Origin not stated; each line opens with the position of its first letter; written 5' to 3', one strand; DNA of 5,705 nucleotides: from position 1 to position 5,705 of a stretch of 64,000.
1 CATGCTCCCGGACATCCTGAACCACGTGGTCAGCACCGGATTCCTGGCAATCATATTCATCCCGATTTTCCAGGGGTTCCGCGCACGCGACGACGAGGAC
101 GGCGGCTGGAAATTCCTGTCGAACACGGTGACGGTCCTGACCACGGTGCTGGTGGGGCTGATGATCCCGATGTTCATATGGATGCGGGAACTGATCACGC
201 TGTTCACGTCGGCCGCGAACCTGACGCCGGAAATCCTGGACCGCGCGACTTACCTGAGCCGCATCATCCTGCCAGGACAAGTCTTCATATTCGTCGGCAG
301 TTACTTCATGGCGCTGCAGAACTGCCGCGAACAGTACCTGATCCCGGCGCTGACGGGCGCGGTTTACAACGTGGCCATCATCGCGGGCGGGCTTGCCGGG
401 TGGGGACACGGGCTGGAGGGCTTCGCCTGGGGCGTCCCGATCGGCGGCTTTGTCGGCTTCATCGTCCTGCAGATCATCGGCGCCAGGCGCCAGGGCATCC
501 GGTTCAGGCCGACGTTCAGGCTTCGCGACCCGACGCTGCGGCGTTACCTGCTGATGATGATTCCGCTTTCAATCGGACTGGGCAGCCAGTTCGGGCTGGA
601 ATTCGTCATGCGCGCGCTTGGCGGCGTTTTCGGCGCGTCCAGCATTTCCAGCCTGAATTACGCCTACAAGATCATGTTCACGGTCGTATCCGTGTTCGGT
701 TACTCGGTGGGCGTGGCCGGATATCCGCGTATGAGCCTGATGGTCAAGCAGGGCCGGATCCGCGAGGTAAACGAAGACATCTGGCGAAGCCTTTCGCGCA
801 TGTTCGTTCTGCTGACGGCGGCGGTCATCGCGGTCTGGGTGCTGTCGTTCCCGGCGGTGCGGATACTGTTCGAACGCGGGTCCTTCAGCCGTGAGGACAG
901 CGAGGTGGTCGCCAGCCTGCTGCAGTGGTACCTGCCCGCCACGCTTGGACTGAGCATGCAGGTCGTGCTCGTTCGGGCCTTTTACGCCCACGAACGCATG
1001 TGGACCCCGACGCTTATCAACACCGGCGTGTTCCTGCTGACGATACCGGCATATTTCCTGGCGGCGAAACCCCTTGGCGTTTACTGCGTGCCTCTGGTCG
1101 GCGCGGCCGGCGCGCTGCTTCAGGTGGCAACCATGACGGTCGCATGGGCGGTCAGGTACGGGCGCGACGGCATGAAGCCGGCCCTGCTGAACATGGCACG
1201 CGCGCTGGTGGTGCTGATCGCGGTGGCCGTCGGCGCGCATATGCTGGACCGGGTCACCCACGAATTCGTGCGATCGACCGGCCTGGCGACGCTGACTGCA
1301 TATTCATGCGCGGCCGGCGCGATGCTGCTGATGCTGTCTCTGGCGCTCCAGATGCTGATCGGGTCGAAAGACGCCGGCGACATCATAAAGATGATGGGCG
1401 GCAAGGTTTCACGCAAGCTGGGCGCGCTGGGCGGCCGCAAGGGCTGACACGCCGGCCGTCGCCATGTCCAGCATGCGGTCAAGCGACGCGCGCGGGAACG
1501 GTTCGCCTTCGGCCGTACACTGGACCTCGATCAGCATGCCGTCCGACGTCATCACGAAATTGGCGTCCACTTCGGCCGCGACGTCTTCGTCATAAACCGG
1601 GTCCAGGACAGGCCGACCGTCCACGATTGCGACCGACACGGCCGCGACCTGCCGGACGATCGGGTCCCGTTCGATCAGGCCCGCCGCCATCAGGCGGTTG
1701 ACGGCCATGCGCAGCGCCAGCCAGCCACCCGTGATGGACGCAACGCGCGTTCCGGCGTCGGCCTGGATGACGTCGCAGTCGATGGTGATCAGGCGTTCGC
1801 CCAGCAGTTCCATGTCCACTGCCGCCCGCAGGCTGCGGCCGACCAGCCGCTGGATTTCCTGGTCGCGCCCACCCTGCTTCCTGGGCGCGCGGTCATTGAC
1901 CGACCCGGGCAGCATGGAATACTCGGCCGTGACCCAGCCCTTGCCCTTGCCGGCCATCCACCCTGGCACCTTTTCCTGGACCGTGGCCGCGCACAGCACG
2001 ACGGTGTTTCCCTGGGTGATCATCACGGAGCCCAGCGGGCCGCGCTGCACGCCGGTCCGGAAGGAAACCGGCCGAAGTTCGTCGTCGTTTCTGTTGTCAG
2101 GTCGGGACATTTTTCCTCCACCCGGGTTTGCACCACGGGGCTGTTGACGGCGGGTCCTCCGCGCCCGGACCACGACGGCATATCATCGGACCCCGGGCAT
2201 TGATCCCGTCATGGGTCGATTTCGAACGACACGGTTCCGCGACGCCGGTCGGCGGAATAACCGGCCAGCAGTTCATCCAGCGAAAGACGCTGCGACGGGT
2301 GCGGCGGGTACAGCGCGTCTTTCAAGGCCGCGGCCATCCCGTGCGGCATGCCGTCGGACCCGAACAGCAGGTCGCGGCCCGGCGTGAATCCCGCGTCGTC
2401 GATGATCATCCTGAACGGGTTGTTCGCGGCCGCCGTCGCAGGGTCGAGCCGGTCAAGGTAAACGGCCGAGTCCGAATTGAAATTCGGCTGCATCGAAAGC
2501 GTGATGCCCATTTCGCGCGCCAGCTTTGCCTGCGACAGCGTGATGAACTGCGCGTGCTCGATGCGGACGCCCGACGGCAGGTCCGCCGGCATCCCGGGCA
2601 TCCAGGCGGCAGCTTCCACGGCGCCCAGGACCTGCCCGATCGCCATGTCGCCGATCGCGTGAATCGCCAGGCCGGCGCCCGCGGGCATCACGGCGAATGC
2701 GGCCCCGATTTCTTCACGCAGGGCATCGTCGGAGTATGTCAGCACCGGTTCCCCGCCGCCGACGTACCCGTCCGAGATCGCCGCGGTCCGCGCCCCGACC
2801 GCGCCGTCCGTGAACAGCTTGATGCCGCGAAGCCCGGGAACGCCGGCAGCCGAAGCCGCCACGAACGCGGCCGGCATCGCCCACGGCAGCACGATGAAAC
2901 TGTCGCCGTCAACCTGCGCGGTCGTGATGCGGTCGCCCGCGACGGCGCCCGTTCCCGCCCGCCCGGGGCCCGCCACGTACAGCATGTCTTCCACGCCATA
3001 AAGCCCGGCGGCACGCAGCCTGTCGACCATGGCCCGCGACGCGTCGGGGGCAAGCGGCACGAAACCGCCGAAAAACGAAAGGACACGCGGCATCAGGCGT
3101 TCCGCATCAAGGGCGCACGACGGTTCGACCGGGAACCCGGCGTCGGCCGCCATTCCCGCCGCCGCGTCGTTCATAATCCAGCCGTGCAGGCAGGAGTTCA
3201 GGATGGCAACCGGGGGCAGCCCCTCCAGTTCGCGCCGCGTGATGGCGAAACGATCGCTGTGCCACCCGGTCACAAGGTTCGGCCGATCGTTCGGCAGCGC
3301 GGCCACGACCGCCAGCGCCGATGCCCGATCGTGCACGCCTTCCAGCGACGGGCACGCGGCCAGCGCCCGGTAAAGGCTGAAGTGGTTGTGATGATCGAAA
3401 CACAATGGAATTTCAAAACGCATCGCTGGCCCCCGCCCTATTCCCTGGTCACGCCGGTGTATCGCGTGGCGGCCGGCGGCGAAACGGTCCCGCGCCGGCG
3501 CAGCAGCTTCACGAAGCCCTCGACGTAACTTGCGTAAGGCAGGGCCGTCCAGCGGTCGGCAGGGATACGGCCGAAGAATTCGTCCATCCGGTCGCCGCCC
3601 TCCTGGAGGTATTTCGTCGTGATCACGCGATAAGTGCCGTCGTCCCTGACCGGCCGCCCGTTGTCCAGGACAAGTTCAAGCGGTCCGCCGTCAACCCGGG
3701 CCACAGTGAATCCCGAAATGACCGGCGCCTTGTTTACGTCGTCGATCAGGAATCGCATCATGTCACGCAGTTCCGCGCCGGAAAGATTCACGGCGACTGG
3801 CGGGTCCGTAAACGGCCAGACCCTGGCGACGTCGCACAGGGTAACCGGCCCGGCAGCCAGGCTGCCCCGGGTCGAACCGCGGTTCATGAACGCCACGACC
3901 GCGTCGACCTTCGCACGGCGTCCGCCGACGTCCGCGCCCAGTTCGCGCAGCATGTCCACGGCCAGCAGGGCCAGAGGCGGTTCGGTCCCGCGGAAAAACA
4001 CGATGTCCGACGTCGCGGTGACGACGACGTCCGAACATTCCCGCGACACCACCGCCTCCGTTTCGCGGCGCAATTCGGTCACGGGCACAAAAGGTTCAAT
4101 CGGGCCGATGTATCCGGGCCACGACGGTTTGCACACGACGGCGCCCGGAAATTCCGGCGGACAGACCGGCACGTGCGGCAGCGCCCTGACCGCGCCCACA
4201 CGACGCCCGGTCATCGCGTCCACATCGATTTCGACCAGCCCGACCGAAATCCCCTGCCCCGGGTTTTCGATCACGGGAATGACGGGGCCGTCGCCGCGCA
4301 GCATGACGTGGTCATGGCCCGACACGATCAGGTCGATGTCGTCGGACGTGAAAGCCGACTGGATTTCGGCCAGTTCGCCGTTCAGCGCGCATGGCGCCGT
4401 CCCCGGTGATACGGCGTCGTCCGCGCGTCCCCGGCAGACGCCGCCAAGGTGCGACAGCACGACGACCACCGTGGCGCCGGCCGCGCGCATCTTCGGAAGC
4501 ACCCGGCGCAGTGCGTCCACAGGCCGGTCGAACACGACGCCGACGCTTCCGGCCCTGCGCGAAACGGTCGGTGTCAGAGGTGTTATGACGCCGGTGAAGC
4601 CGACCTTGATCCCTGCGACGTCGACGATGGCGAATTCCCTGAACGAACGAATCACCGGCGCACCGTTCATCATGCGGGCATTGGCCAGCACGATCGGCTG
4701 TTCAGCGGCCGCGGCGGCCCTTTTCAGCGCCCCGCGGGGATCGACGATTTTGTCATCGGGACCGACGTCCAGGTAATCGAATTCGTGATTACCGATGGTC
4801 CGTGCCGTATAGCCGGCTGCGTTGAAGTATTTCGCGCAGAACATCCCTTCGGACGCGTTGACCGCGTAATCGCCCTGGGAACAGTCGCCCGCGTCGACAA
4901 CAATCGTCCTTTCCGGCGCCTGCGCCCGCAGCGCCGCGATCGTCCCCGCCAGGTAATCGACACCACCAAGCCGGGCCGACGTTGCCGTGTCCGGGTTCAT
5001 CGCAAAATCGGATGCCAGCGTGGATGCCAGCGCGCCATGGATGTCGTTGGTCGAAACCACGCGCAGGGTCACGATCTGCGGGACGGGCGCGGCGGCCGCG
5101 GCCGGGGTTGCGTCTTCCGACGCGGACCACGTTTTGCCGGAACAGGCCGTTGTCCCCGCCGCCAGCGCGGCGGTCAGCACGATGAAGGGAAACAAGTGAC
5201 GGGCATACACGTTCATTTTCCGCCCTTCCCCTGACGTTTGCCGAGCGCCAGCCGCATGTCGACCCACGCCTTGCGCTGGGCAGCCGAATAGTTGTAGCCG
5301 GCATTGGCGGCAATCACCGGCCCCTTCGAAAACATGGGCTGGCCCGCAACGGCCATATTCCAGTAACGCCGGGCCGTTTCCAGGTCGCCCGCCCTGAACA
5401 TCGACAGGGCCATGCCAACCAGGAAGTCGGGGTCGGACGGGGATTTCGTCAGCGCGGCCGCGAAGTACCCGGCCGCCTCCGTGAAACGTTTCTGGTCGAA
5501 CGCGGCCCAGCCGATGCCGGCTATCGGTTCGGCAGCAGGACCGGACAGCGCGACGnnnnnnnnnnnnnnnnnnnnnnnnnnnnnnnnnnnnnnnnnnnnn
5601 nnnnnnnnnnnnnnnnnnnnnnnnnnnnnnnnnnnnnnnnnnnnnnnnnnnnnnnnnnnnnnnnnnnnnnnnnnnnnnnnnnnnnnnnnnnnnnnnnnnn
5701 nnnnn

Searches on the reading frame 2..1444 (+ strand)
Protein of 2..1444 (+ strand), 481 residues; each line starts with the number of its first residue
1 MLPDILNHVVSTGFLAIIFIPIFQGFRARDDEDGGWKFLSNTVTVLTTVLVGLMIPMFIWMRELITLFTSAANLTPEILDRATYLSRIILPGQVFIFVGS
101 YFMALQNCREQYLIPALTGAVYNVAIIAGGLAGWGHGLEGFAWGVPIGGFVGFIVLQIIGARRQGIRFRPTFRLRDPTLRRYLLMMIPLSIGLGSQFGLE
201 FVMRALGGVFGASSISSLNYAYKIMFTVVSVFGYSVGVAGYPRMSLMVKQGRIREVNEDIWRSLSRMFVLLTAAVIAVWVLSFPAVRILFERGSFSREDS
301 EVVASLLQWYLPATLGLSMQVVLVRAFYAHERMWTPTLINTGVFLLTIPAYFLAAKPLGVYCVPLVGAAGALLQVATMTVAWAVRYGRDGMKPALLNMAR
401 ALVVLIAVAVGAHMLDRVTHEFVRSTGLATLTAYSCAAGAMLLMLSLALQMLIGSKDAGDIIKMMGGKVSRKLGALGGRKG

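Call 77: search_protein_families(library=pfam, proteins=[window:2-1444:+], max_evalue=0.0001)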
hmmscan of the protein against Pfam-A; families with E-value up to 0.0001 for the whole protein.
window:2-1444:+ (481 aa): 2 families
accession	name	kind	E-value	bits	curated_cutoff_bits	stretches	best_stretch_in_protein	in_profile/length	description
PF03023.19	MurJ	-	3.7e-59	200.9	27.4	1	1-424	19-442/451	Lipid II flippase MurJ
PF01554.23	MatE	-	1.5e-08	35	24.9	1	188-350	1-158/161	MatE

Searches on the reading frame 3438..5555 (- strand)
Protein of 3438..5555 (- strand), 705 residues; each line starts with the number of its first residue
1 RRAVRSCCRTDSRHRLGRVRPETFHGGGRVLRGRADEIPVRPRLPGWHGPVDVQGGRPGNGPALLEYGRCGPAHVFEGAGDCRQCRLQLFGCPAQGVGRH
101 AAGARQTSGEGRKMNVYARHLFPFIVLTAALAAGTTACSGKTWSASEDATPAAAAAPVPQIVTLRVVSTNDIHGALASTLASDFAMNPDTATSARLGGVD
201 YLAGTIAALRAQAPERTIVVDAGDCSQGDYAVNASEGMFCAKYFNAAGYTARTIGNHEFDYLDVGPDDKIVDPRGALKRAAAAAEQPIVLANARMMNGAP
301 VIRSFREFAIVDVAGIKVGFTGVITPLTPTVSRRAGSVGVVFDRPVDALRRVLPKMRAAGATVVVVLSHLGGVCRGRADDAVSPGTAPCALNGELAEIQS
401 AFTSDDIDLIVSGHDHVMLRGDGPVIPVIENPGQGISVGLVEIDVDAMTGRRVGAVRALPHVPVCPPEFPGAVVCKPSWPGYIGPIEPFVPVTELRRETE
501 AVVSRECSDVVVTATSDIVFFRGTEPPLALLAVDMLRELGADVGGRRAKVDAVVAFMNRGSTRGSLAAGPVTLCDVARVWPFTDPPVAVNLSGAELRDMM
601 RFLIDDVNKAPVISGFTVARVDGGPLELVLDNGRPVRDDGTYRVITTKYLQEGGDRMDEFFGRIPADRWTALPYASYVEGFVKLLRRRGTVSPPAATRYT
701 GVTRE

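Call 77: search_protein_families(library=pfam, proteins=[window:3438-5555:-], max_evalue=0.0001)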
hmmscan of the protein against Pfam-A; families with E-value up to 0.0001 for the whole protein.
window:3438-5555:- (705 aa): 2 families
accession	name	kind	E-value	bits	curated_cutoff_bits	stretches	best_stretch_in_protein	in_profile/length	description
PF02872.23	5_nucleotid_C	-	5.8e-17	62.7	23.6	1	536-658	32-154/158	5'-nucleotidase, C-terminal domain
PF00149.33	Metallophos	-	5.6e-05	24.1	21.5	0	165-418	2-191/191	Calcineurin-like phosphoesterase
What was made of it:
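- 3438..5558 (-): Context: UshA-like 5'-nucleotidase (Metallophos + 5_nucleotid_C). Second gene of the divergent operon. Pfam (call 77).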
